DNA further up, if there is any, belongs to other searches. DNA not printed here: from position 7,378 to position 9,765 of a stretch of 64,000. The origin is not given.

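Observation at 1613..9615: Patatin phospholipase sits directly upstream of a complete beta-oxidation operon: candidate second-messenger-gated phospholipid-to-acetyl-CoA pathway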

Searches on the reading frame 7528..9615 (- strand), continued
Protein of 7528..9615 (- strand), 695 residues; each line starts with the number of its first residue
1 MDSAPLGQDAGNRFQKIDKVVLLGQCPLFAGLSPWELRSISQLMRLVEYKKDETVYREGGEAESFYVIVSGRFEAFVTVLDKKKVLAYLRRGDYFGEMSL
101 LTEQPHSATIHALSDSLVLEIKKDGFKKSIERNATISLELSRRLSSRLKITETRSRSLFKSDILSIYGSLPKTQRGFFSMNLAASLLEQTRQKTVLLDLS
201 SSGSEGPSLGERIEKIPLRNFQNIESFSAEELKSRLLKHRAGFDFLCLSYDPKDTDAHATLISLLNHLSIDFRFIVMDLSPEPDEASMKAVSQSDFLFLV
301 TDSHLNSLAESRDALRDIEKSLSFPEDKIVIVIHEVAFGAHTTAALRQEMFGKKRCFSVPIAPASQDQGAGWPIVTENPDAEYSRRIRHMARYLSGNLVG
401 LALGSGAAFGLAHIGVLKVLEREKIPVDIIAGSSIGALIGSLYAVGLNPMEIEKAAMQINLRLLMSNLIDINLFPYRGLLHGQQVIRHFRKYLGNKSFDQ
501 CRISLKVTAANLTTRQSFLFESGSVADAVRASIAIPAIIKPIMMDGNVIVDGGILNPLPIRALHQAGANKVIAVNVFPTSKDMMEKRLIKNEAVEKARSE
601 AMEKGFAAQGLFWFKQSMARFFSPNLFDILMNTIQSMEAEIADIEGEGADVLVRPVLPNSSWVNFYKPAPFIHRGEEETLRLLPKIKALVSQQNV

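Call 13: find_related_loci(query=A1, collection=genome_contigs, flank=10000)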
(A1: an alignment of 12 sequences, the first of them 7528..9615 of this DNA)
Query A1 (695 aa) in genome_contigs; peptide patterns used: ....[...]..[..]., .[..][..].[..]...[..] (x = any residue, [..] = any of these).
599 stretches matched a pattern (row limit reached: there are more); 375 encode a relative of the query (tblastn E <= 1e-3); the best 80 are kept; 80 distinct loci.
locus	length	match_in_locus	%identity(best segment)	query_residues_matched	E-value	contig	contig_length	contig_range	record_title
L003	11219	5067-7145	72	1-695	0e+0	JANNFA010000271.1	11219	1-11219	MAG: Candidatus Omnitrophota bacterium isolate OTE_75_metabat_350 OTE_75_k141_2475406, whole genome shotgun sequence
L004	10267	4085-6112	60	18-695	0e+0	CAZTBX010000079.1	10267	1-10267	MAG TPA_asm: uncultured Planctomycetia bacterium isolate binchicken_co203_12 genome assembly, contig: k141_3205549, whol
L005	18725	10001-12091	59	5-695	0e+0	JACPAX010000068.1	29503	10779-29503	MAG: Candidatus Omnitrophota bacterium isolate NC_groundwater_242_Ag_S-0.2um_58_8 S5_GD2017_2_S2_scaffold_2399, whole ge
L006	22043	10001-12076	59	5-694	0e+0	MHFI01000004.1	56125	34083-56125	MAG: Omnitrophica bacterium RIFCSPHIGHO2_02_FULL_51_18 rifcsphigho2_02_scaffold_1202, whole genome shotgun sequence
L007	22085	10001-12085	59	1-695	0e+0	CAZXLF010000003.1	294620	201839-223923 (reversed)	MAG TPA_asm: uncultured Planctomycetia bacterium isolate SRP273308_co1_398 genome assembly, contig: NODE_29_length_29462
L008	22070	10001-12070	57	9-695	0e+0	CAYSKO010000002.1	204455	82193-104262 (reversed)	MAG TPA_asm: uncultured Planctomycetia bacterium isolate SRP128246_co1_468 genome assembly, contig: NODE_19_length_20445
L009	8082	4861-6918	57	13-694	0e+0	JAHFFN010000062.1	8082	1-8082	MAG: Candidatus Omnitrophota bacterium isolate nzgw293 NODE_15700_length_8083_cov_3.930545, whole genome shotgun sequenc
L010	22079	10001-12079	58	5-694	0e+0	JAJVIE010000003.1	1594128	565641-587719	MAG: Candidatus Omnitrophota bacterium isolate Bin_62 c_000000000003, whole genome shotgun sequence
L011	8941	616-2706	55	1-695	0e+0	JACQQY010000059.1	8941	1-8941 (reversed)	MAG: Candidatus Omnitrophota bacterium isolate NC_groundwater_1345_Ag_S-0.2um_53_61 S_p2_S4_coassembly_k141_2227683, who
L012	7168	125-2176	41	15-695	4e-176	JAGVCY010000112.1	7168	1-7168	MAG: Candidatus Omnitrophota bacterium isolate WC_9 c_000000017673, whole genome shotgun sequence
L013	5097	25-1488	53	205-695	5e-177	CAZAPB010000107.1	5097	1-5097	MAG TPA_asm: uncultured Planctomycetia bacterium isolate SRP272421_co3_449 genome assembly, contig: NODE_61149_length_50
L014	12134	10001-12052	40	15-693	2e-165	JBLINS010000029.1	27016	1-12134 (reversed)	MAG: Candidatus Omnitrophota bacterium isolate 3300053785_196 Ga0535658_0003443, whole genome shotgun sequence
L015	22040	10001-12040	39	12-690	5e-159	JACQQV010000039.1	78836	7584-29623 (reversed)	MAG: Candidatus Omnitrophota bacterium isolate NC_groundwater_1342_Ag_S-0.2um_51_121 S_p2_S4_coassembly_k141_2104203, wh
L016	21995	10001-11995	53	15-694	0e+0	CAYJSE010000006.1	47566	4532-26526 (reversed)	MAG TPA_asm: uncultured Planctomycetia bacterium isolate ERP125453_co1_305 genome assembly, contig: NODE_536_length_4756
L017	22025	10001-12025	39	18-692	2e-151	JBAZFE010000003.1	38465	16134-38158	MAG: Candidatus Omnitrophota bacterium isolate SO_2017_LW3_142 NODE_2488_length_38465_cov_2.981141_LW162_2017, whole gen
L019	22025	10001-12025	38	17-692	9e-146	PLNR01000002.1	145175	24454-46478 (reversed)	MAG: Candidatus Omnitrophota bacterium isolate fen_1319 73.20120800_E1X.29_contig_387, whole genome shotgun sequence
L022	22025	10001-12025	35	12-690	2e-136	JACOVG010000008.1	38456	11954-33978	MAG: Candidatus Omnitrophota bacterium isolate NC_groundwater_94_Ag_S2p5_63_724 S_2p5_S6_170907_scaffold_698194, whole g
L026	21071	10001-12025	38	18-690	1e-131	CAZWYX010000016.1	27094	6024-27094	MAG TPA_asm: uncultured Planctomycetales bacterium isolate binchicken_co21_192 genome assembly, contig: NODE_734_length_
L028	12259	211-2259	34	14-692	3e-123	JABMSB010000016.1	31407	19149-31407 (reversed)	MAG: Candidatus Omnitrophota bacterium isolate bin.291 k141_941902, whole genome shotgun sequence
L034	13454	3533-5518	35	19-690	3e-119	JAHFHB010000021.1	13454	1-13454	MAG: Candidatus Omnitrophota bacterium isolate nzgw329 NODE_6882_length_13455_cov_2.821209, whole genome shotgun sequenc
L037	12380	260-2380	35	18-695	2e-116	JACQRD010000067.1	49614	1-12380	MAG: Candidatus Omnitrophota bacterium isolate NC_groundwater_1350_Ag_S-0.2um_65_73 S_p2_S4_coassembly_k141_2920502, who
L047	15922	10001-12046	30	22-694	7e-88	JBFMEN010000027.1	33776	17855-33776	MAG: Candidatus Omnitrophota bacterium isolate MAG246 MAG246_27, whole genome shotgun sequence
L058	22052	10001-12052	31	17-692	5e-99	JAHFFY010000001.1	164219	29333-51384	MAG: Candidatus Omnitrophota bacterium isolate nzgw302 NODE_104_length_164220_cov_4.168764, whole genome shotgun sequenc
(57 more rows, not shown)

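Call 19: search_protein_families(library=pfam, proteins=[L037:5858-6865:+, L037:6951-8849:+, L022:13842-15668:+, L022:15771-17234:+, L019:12053-13363:+])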
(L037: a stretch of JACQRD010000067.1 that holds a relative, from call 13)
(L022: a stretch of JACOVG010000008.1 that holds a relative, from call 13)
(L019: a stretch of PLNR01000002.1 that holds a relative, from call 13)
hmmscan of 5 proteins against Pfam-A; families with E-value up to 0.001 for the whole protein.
L037:5858-6865:+ (335 aa): 3 families
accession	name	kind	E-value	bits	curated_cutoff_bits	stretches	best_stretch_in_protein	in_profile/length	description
PF02826.25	2-Hacid_dh_C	-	1.7e-54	184.4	25.1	1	108-303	1-178/178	D-isomer specific 2-hydroxyacid dehydrogenase, NAD binding domain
PF00389.36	2-Hacid_dh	-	1.3e-29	103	24.6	1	18-333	17-133/134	D-isomer specific 2-hydroxyacid dehydrogenase, catalytic domain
PF01262.27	AlaDh_PNT_C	-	0.00054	19.9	23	0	146-177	32-63/214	Alanine dehydrogenase/PNT, C-terminal domain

L037:6951-8849:+ (632 aa): 6 families
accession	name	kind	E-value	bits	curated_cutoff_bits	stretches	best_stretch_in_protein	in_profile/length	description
PF00441.29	Acyl-CoA_dh_1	-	1.7e-39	135.8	22.4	1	300-457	3-149/150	Acyl-CoA dehydrogenase, C-terminal domain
PF02771.21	Acyl-CoA_dh_N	-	1.9e-26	93.1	22.9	1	76-181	6-112/113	Acyl-CoA dehydrogenase, N-terminal domain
PF02770.24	Acyl-CoA_dh_M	-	7.4e-21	74.6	33.3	1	185-285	1-96/97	Acyl-CoA dehydrogenase, middle domain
PF21343.2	ACAD9-ACADV_C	-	4.7e-13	49.9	27.8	1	535-617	25-108/120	ACAD9/ACADV, C-terminal domain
PF08028.16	Acyl-CoA_dh_2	-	1.6e-08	35.3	22.7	1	317-435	5-122/134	Acyl-CoA dehydrogenase, C-terminal domain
PF21263.2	Acyl-CoA-dh_C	-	0.0001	23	27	0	533-598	12-71/96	Acyl-CoA dehydrogenase, C-terminal domain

L022:13842-15668:+ (608 aa): 1 family
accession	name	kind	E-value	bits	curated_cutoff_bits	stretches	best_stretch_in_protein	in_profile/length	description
PF00884.28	Sulfatase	-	7.7e-09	35.7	25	1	268-545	1-248/301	Sulfatase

L022:15771-17234:+ (487 aa): 1 family
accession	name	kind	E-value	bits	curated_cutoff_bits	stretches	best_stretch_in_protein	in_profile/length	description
PF13489.12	Methyltransf_23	-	3.8e-06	27.2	27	1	297-433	10-123/164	Methyltransferase domain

L019:12053-13363:+ (436 aa): 13 families
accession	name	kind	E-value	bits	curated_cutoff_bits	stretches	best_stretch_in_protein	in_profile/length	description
PF01266.30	DAO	-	5.4e-17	62.8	27.9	2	8-55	1-50/353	FAD dependent oxidoreductase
PF12831.13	FAD_oxidored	-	3.2e-13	50.2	27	1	8-161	1-141/416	FAD dependent oxidoreductase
PF07992.20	Pyr_redox_2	-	3.1e-12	47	26.1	1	7-47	1-42/291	Pyridine nucleotide-disulphide oxidoreductase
PF03486.20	HI0933_like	-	9.1e-12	45.4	50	1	8-169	2-167/244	HI0933-like protein Rossmann domain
PF01946.23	Thi4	-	1e-10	41.7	26.2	1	7-56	18-68/235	Thi4 family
PF01494.25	FAD_binding_3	-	1.3e-09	38.2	22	1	8-337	3-320/349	FAD binding domain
PF00890.30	FAD_binding_2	-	1.5e-08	34.8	20.4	1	8-44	1-37/414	FAD binding domain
PF13450.12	NAD_binding_8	-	1.6e-08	35.1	21.9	1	11-42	1-32/68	NAD(P)-binding Rossmann-like domain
PF01134.28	GIDA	-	2.3e-07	30.7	22.1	1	8-35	1-28/391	Glucose inhibited division protein A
PF00070.33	Pyr_redox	-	5.3e-06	27.3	22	0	10-42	3-35/82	Pyridine nucleotide-disulphide oxidoreductase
PF13738.12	Pyr_redox_3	-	5.5e-06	26.3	30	1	10-40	1-32/305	Pyridine nucleotide-disulphide oxidoreductase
PF21162.3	ETFQO_UQ-bd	-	1.4e-05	26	27.7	1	223-284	32-95/96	ETF-QO, ubiquinone-binding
PF05834.18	Lycopene_cycl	-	0.00035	20.2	23.4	1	8-41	1-36/380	Lycopene cyclase protein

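Call 26: search_solved_structures(query=window:7528-9615:-, max_evalue=0.01)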
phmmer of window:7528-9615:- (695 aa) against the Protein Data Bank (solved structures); distinct sequences matched with E-value up to 0.01: 169 (the best 60 are shown).
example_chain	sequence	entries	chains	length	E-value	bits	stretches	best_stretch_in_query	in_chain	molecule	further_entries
5fqu_A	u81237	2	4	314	1.7e-30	109.4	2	399-470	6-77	PATATIN-LIKE PROTEIN, PLPD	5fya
9ya0_MA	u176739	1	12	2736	3.8e-26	95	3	22-127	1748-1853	PCR12, TGME49_219070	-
5dyk_A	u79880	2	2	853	5.2e-22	81.3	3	32-135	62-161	CGMP-dependent protein kinase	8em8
5ezr_A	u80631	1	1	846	1.2e-21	80.1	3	32-134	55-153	cGMP-dependent protein kinase, putative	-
4rz7_A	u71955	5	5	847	1.2e-21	80.1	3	32-134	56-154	cGMP-dependent protein kinase, putative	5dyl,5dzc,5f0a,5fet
9p74_A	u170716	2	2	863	1.3e-21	80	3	32-134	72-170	cGMP-dependent protein kinase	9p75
5kbf_A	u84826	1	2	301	5.5e-17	64.7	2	23-129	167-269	CAMP-dependent protein kinase regulatory subunit, putative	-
3j4q_B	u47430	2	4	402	2.2e-16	62.7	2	24-127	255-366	cAMP-dependent protein kinase type II-alpha regulatory subunit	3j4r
2qvs_B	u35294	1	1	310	3.4e-16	62.1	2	24-127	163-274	cAMP-dependent protein kinase type II-alpha regulatory subunit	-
3of1_A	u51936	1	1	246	5.5e-16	61.4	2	21-130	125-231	cAMP-dependent protein kinase regulatory subunit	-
9d2f_b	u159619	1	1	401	7.8e-16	60.9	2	24-127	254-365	cAMP-dependent protein kinase type II-alpha regulatory subunit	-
5j3u_A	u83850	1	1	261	1.6e-14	56.6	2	21-135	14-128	Protein Kinase A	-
4din_B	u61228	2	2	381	4.4e-14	55.1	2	25-132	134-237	cAMP-dependent protein kinase type I-beta regulatory subunit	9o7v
6rsx_A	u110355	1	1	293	5.5e-14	54.8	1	22-126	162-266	Regulatory Subunit of Protein Kinase A (cAMP-dependent) from Euglena gracilis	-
1cx4_A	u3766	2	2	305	1e-13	53.9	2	8-134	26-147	CAMP-DEPENDENT PROTEIN KINASE REGULATORY SUBUNIT TYPE II BETA | cAMP-dependent protein kinase type II-beta regulatory subunit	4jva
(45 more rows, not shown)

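Call 29: search_protein_families(library=pfam, alignment_id=A1, max_evalue=1)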
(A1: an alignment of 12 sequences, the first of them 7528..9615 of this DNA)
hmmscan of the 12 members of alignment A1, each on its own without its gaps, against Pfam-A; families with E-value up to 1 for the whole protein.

A. member 1, window:7528-9615:- (695 aa): 2 families
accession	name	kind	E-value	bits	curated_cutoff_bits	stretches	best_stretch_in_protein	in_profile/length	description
PF01734.28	Patatin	-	6.5e-32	111.7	27.7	1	401-563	1-190/191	Patatin-like phospholipase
PF00027.35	cNMP_binding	-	6.1e-24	84.3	27.5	1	47-133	2-89/89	Cyclic nucleotide-binding domain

B. families by the number of members that match (of 12 scanned): 11 families
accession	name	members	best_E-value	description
PF01734.28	Patatin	12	5.7e-36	Patatin-like phospholipase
PF00027.35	cNMP_binding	12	1.2e-25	Cyclic nucleotide-binding domain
PF13614.12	AAA_31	7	2.9e-08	AAA domain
PF06564.18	CBP_BcsQ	5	4.4e-05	Cellulose biosynthesis protein BcsQ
PF01656.29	CbiA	3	8.9e-06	CobQ/CobB/MinD/ParA nucleotide binding domain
PF10609.15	ParA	2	0.002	NUBPL iron-transfer P-loop NTPase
PF09140.17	MipZ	1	0.00069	ATPase MipZ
PF01926.29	MMR_HSR1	1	0.035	50S ribosome-binding GTPase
PF12523.13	DUF3725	1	0.048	Protein of unknown function (DUF3725)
PF03796.21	DnaB_C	1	0.086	DnaB-like helicase C terminal domain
PF16394.10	DUF5003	1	0.25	Domain of unknown function (DUF5003)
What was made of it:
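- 7528..9615 (-): Three-domain acyl-hydrolase (695 aa). Residues about 20-150 form a cNMP-binding-like sensor, about 160-395 a degenerate ParA/MinD-like domain, and about 399-695 an RssA/PlpD-type patatin domain. AAA_31, BcsQ or CbiA hits occur in the middle domain of 7 of 12 relatives (call 29).
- On ParA/MinD-type P-loop ATPase: AAA_31, CBP_BcsQ or CbiA hits occur in 7 of 12 relatives, although not in the window protein itself (call 29).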

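Call 41: predict_structure(alignment_id=A2)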
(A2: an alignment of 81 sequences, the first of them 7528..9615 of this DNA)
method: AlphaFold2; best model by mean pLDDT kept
length: 695 residues; sequences in the alignment: 81
mean_pLDDT: 86.2   pTM: 0.83
mean pLDDT of the five models: 86.2, 85.1, 84.7, 84.0, 82.4
residues with pLDDT >= 90: 316; 70-90: 317; 50-70: 42; < 50: 20
segments of 3 or more residues with pLDDT < 50: 1-12, 151-155
pLDDT, mean of each block of 10 residues (from residue 1): 36 65 84 87 91 91 91 91 87 88 89 93 90 83 72 56 92 86 93 92 66 81 81 88 91 87 92 93 87 95 91 91 89 82 82 90 60 84 92 92 93 97 95 95 95 88 69 79 83 88 94 91 92 87 91 92 92 93 87 90 88 87 79 89 92 91 86 97 92 57
secondary structure, 60 per line:
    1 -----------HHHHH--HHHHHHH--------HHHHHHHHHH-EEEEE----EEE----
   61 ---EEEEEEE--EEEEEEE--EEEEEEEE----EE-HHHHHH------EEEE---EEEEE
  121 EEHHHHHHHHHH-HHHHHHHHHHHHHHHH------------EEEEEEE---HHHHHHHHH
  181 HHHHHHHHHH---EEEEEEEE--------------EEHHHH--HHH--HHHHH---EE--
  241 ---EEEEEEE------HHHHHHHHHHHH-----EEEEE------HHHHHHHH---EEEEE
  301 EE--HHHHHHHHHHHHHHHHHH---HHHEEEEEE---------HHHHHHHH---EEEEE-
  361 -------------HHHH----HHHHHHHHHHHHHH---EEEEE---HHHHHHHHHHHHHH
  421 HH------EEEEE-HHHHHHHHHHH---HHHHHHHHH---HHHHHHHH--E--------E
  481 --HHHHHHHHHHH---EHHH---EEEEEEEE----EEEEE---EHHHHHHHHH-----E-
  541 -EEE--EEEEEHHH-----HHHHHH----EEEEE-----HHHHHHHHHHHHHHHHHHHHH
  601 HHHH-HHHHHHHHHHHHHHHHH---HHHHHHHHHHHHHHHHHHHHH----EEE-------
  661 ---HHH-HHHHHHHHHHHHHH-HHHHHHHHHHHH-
elements in order (helices of 4 or more, strands of 3 or more residues): H12-16 H19-25 H34-43 E45-49 E54-56 E64-70 E73-79 E82-89 H97-102 E109-112 E116-122 H123-132 H134-149 E162-168 H172-190 E194-201 H218-221 H229-233 E244-250 H257-268 E274-278 H285-292 E296-302 H305-322 E329-334 H344-351 E355-359 H374-377 H382-395 E399-403 H407-422 E429-433 H435-445 H449-457 H461-468 H483-493 E504-511 E516-520 H525-533 E542-544 E547-551 H560-565 E570-574 H580-604 H606-622 H626-646 E651-653 H668-681 H683-694
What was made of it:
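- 7528..9615 (-): AF2 model pLDDT 86, pTM 0.83 (call 41).
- On Patatin-like phospholipase (PF01734): AF2 model pLDDT 86 (call 41).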
